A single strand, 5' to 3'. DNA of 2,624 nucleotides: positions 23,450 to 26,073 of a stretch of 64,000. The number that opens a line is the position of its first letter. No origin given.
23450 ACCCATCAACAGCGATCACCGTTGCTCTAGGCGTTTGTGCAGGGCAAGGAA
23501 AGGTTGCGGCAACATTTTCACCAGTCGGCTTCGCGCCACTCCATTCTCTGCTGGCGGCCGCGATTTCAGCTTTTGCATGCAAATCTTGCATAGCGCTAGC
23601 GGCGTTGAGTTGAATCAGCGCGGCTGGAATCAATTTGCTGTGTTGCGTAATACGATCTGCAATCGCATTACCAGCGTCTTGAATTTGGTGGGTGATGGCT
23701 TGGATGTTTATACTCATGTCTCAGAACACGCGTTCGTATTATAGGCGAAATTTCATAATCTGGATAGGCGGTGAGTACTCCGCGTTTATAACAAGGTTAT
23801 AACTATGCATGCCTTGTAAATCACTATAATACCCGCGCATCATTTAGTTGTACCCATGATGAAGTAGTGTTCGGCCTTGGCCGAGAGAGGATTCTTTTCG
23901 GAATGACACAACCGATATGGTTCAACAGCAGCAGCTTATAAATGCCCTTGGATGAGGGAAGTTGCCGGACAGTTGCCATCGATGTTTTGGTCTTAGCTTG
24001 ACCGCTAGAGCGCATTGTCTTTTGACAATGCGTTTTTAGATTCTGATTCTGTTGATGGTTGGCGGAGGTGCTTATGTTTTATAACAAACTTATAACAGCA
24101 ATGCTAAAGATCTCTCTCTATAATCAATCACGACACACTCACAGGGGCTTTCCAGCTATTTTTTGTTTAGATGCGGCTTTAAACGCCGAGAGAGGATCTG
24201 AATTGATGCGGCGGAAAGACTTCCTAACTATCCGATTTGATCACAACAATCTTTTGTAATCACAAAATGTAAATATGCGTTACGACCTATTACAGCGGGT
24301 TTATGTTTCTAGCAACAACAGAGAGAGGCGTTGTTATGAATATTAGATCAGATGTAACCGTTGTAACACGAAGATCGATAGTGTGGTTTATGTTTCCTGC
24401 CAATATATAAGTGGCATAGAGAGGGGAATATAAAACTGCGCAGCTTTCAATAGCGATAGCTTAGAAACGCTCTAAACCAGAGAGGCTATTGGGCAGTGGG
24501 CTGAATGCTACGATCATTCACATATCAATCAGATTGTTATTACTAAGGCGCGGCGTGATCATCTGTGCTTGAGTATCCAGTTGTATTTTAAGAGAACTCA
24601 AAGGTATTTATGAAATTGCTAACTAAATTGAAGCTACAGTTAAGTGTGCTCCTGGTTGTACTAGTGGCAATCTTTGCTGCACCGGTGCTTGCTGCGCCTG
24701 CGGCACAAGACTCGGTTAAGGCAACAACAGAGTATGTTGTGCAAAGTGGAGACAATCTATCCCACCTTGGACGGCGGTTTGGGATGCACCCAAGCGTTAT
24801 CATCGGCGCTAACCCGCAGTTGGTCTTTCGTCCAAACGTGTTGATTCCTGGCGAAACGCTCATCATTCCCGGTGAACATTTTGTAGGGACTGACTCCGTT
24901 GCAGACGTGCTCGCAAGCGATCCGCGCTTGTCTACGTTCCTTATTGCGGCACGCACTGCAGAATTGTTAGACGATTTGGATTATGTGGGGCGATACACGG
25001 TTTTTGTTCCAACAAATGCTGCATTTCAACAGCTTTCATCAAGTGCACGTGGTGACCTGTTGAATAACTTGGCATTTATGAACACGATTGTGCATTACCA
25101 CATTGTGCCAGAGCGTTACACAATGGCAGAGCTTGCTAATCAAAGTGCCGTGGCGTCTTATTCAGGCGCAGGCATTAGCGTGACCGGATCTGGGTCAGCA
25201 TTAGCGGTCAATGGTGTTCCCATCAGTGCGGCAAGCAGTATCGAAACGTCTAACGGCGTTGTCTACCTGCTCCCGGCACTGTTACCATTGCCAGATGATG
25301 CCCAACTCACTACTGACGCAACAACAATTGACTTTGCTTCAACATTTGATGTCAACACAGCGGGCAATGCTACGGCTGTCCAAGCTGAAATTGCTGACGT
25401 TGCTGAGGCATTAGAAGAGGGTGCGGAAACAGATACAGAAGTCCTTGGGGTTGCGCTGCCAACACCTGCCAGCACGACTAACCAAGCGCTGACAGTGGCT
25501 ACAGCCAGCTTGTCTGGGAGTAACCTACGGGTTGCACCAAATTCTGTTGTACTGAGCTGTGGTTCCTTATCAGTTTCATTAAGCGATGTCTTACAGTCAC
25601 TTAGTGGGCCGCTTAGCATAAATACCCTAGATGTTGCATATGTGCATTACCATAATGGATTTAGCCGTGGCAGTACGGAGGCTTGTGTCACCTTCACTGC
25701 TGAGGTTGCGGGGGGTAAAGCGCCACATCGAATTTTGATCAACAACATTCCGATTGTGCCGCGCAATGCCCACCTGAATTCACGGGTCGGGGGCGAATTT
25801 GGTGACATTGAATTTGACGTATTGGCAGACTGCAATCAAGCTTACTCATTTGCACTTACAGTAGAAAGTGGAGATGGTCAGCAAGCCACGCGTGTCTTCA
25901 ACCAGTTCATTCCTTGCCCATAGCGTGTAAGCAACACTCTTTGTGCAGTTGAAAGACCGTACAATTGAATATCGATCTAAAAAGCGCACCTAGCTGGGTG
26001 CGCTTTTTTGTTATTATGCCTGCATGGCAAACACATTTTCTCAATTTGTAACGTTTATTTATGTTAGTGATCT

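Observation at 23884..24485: Five same-strand AGAGAGG boxes in 600 bp, two of them within a duplicated hairpin-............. module preceding short ORFs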

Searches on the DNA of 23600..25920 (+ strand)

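Call 5: search_rna_families(source=window, start=23600, end=24700, threshold=evalue, max_evalue=10, show_alignments=3)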
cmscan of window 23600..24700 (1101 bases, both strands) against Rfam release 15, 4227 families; matches with E-value up to 10: 5.
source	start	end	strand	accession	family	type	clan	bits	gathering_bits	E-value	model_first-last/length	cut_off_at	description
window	24332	24402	+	RF00338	snoR53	Gene; snRNA; snoRNA; CD-box;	CL00080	20.4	70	9.3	1-91/91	no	Small nucleolar RNA snR53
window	24229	24425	+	RF00429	SNORA29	Gene; snRNA; snoRNA; HACA-box;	CL00030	18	50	3.5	1-140/140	no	Small nucleolar RNA SNORA29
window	23653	23678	-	RF01107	SBRMV1_UPD-PKf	Cis-reg;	-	16.7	39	4.8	1-27/27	no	Pseudoknot of upstream pseudoknot domain (UPD) of the 3'UTR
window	24155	24263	+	RF02039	SPRY4-IT1_2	Gene; lncRNA;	-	13.8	40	2.6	1-120/120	no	SPRY4-IT1 conserved region 2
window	24218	24248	-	RF00277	SNORD49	Gene; snRNA; snoRNA; CD-box;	CL00062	12.1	37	6.6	1-71/71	no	Small nucleolar RNA SNORD49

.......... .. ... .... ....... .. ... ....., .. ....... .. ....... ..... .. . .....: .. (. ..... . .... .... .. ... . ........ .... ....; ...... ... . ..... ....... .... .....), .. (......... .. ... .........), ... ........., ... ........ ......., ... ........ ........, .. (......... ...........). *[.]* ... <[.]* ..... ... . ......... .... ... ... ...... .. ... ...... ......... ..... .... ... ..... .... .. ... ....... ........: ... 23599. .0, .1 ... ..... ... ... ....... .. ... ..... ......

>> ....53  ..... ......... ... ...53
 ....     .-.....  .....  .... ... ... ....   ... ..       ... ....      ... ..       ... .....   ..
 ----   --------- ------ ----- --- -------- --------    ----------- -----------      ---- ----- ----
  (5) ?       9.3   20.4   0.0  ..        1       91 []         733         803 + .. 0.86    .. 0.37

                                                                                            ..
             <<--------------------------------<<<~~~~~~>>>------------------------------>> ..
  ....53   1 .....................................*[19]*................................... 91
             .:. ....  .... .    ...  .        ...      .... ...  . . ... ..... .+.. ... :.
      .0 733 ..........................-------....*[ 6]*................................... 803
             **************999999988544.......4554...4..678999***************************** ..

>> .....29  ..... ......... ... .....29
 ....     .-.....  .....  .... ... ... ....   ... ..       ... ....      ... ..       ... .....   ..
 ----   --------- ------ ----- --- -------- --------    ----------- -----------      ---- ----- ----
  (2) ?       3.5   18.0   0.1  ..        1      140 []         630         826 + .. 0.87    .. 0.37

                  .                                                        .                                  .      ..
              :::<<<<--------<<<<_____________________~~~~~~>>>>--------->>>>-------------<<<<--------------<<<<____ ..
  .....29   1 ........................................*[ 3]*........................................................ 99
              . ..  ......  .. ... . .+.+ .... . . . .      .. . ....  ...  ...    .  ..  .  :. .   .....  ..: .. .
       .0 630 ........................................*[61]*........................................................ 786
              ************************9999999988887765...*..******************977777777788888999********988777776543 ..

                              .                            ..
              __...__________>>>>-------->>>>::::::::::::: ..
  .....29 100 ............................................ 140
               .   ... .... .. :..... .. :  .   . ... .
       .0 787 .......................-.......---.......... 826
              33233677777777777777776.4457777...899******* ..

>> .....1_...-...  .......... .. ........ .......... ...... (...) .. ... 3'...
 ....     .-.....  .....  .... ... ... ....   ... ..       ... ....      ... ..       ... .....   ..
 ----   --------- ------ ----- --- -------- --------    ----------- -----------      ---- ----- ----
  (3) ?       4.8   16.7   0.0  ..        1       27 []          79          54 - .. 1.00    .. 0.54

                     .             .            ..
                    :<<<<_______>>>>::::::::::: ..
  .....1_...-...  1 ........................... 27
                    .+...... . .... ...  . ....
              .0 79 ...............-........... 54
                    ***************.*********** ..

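Call 41: build_rna_model(alignment_id=A2)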
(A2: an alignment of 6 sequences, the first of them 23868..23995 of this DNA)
Model R1 built from alignment A2 (6 sequences, 133 columns); structure: RNAalifold consensus.
model positions 112; base pairs 18; branch points 0; effective number of sequences 2.16; information 0.59 bits per position. Calibrated on 0.2 Mb of random sequence (short: E-values are rough).
structure used (alignment columns):
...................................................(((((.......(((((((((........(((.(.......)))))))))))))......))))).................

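Call 42: search_with_rna_model(model_id=R1, sources=[window, L002, L003, L010], max_evalue=10, show_alignments=0)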
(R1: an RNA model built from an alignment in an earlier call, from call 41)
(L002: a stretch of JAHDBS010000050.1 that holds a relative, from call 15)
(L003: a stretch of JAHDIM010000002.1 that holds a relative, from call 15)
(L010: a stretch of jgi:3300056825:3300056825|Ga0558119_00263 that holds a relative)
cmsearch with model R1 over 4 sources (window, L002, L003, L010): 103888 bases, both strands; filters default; matches with E-value up to 10: 7.
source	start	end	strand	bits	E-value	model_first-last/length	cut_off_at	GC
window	24405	24516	+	109.3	5.7e-25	1-112/112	no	0.45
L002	3289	3412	+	101.4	5.1e-23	1-112/112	no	0.51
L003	3804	3913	+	100.3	9.5e-23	1-112/112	no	0.43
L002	3803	3915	+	97.7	4.4e-22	1-112/112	no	0.46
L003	3288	3411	+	96.9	7e-22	1-112/112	no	0.48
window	23871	23995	+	84.1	1.1e-18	1-112/112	no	0.49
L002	3592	3641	+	9.3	4.6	1-112/112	no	0.44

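Call 59: search_with_rna_model(model_id=R1, sources=[L004, L005, L006, L007, L008, L009, L011, L012, L013, L014, L015, L016, L017, L018, L019, L020, L021], max_evalue=1)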
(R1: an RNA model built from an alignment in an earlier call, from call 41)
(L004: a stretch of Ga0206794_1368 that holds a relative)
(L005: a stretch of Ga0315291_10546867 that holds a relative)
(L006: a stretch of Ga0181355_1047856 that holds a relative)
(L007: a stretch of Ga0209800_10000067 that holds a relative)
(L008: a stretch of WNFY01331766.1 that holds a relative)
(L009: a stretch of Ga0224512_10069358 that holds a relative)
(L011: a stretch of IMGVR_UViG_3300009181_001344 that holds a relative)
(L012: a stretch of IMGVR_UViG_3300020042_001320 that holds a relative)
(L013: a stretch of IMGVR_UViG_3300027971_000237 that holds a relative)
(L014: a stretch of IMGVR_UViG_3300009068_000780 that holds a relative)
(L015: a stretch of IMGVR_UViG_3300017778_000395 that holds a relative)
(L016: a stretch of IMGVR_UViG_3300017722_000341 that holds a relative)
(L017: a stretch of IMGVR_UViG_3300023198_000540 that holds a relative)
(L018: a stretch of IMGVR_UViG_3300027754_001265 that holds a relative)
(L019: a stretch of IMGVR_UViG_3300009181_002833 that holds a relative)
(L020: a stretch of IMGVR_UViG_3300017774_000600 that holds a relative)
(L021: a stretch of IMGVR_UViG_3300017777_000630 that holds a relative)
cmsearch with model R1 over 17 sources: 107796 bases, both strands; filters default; matches with E-value up to 1: 7.
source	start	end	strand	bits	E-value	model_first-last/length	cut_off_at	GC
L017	4825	4933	-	13.9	0.34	1-112/112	no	0.46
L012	3960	4013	+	13.1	0.55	40-96/112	no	0.56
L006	756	809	+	13.1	0.55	40-96/112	no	0.56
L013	589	642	-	12.3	0.84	40-96/112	no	0.57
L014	2104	2157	+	12.3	0.84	40-96/112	no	0.57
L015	3937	3990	+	12.3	0.84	40-96/112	no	0.57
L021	4001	4054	-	12.3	0.84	40-96/112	no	0.57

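Call 69: search_rna_families(source=L002, start=3090, end=4010, threshold=evalue, max_evalue=10)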
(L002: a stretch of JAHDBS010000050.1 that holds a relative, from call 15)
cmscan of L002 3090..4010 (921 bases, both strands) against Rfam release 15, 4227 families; matches with E-value up to 10: 2.
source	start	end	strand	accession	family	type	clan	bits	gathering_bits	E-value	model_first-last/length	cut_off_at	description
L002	3767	3847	-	RF00303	snoR86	Gene; snRNA; snoRNA; HACA-box;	-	20.6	40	0.35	1-123/123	no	Small nucleolar RNA snoR86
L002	3745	3777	+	RF01310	sR7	Gene; snRNA; snoRNA; CD-box;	-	12.3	37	5.4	1-57/57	no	Small nucleolar RNA sR7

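Call 70: search_rna_families(source=L003, start=3090, end=4010, threshold=evalue, max_evalue=10)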
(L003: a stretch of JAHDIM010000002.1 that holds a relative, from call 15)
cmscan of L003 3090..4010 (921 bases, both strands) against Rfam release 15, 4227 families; matches with E-value up to 10: 2.
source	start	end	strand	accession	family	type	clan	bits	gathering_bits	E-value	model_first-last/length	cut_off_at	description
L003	3383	3418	+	RF01191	SNORD121A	Gene; snRNA; snoRNA; CD-box;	-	19.5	44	1.2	1-82/82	no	Small nucleolar RNA SNORD121A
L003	3137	3219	-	RF01906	HOTAIR_3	Gene; lncRNA;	-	12.7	80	4.7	1-98/98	no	HOTAIR conserved region 3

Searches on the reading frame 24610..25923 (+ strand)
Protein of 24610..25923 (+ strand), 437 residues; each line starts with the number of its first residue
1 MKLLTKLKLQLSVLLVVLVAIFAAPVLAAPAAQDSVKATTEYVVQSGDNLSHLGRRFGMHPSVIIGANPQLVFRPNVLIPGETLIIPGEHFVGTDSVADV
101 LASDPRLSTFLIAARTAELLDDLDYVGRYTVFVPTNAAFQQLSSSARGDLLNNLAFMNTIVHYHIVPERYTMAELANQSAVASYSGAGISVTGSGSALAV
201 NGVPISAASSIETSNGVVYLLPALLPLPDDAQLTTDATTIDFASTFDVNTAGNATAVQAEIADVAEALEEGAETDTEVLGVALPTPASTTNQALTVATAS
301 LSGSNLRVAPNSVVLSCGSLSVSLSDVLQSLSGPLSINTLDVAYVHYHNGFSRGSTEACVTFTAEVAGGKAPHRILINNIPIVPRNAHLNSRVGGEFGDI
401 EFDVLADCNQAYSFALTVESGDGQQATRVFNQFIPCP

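Call 8: search_protein_families(library=pfam, proteins=[window:24610-25923:+])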
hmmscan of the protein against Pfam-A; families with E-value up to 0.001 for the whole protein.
window:24610-25923:+ (437 aa): 2 families
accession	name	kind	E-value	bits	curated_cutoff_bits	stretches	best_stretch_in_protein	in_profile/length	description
PF02469.27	Fasciclin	-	5.5e-24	85.2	22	1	106-224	2-120/123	Fasciclin domain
PF01476.26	LysM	-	2e-05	24.8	20.9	1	42-87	1-43/43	LysM domain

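Call 14: find_encoding_contigs(protein=window:24610-25923:+, flank=3000, max_places=6)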
Protein window:24610-25923:+ (437 aa): 1 contig read that carries it; 1 place shown.
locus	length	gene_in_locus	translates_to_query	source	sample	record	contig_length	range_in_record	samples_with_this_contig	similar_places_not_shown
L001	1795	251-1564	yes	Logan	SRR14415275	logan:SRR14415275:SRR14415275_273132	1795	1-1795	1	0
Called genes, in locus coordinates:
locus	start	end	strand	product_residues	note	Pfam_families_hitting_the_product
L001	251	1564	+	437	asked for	PF01476:LysM (faint), PF02469:Fasciclin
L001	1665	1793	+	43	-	?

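Call 15: find_related_loci(query=window:24610-25920:+, collection=genome_contigs, flank=4000)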
Query window:24610-25920:+ (437 aa) in genome_contigs; peptide patterns used: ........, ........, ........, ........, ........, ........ (x = any residue, [..] = any of these).
96 stretches matched a pattern; 2 encode a relative of the query (tblastn E <= 1e-3); 2 distinct loci.
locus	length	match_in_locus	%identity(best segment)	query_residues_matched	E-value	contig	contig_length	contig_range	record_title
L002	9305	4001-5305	68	1-437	0e+0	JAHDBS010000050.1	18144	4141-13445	MAG: Anaerolineales bacterium isolate MAG-116 RZ_8792, whole genome shotgun sequence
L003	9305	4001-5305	68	1-437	0e+0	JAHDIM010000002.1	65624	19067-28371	MAG: Anaerolineales bacterium isolate MAG-93 RZ_1199, whole genome shotgun sequence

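Call 21: find_homologous_proteins(query=window:24610-25920:+, max_evalue=1e-20)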
Query window:24610-25920:+ (437 aa): 2 proteins with E <= 1e-20 among 8000 candidates.
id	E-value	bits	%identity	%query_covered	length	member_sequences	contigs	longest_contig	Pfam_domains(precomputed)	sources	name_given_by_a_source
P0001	2.2e-276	934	100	100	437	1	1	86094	PF02469.28,PF01476.27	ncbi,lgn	-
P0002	1.7e-185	635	68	100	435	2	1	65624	PF02469.28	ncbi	-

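Call 27: search_protein_families(library=pfam, proteins=[L003:7919-8263:-, L003:8403-9248:-], max_evalue=0.01)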
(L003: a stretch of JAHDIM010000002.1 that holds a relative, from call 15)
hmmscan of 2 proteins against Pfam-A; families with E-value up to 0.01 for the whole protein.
L003:7919-8263:- (114 aa): 2 families
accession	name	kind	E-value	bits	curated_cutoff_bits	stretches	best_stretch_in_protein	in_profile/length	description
PF13560.12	HTH_31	-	0.00023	21.8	27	1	22-63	13-55/64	Helix-turn-helix domain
PF01381.28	HTH_3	-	0.0097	16.4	23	0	22-63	8-49/55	Helix-turn-helix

L003:8403-9248:- (281 aa): 1 family
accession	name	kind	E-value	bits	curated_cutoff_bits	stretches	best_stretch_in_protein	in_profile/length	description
PF02929.23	Bgal_small_N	-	1.2e-56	192.7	25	1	3-262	14-246/248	Beta galactosidase small chain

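Call 61: search_protein_families(library=pfam, proteins=[P0123, P0124], max_evalue=1)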
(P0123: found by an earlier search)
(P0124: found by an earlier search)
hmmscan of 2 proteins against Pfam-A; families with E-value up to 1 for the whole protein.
P0123 (115 aa): 5 families
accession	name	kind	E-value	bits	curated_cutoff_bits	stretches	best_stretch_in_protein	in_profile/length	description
PF13560.12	HTH_31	-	0.038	14.8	27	1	24-63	15-55/64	Helix-turn-helix domain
PF24052.1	Phage_lipoprotein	-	0.087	13.2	27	1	34-53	33-52/80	Phage lipoprotein family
PF03011.20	PFEMP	-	0.12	13.5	23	1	5-30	43-68/154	PFEMP1 DBL domain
PF01381.28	HTH_3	-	0.12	12.9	23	1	29-63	15-49/55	Helix-turn-helix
PF13443.12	HTH_26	-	0.32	11.7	22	1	25-70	12-58/63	Cro/C1-type HTH DNA-binding domain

P0124 (114 aa): 4 families
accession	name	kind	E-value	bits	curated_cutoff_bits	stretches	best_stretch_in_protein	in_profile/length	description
PF13560.12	HTH_31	-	0.00012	22.7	27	1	19-63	10-55/64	Helix-turn-helix domain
PF01381.28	HTH_3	-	0.0036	17.8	23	1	18-63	5-49/55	Helix-turn-helix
PF13443.12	HTH_26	-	0.079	13.7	22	1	20-70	7-58/63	Cro/C1-type HTH DNA-binding domain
PF24052.1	Phage_lipoprotein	-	0.1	13.1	27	1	34-53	33-52/80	Phage lipoprotein family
